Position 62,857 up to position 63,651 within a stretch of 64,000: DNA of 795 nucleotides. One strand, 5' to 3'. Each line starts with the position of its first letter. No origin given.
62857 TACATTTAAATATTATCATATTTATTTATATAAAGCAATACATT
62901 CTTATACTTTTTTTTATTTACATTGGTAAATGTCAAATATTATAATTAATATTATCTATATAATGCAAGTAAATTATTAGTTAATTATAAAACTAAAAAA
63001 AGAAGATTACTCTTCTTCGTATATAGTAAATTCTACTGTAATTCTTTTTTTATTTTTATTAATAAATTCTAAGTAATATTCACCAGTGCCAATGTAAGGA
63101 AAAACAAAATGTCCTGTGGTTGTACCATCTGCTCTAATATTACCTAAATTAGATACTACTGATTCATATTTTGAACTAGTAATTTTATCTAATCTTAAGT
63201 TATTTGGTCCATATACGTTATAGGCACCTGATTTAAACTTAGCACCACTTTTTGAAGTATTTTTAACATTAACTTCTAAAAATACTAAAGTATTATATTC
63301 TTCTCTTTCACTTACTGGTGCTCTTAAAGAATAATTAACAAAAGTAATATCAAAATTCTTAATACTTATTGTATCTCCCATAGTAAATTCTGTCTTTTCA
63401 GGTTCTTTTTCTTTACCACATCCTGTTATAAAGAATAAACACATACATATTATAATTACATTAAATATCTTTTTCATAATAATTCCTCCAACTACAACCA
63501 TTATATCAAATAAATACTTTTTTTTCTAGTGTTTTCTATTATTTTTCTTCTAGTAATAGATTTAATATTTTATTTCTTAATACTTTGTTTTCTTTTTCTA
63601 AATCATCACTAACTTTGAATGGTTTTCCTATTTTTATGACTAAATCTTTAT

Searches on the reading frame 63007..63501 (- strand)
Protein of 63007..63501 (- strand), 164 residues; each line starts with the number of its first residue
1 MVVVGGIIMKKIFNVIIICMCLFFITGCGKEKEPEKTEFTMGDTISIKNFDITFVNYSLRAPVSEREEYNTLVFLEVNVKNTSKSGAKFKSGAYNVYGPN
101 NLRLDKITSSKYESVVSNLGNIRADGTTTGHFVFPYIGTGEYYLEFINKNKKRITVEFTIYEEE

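Call 32: search_protein_families(library=pfam, proteins=[window:63007-63501:-], max_evalue=0.001)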
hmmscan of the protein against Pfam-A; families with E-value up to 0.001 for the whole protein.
window:63007-63501:- (164 aa): 2 families
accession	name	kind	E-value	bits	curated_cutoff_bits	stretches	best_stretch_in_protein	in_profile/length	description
PF11611.13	DUF4352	-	8.8e-05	23.2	25.9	1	41-135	3-100/122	Domain of unknown function (DUF4352)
PF16729.10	DUF5067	-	0.00029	21.2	27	1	29-134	5-111/126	Domain of unknown function (DUF5067)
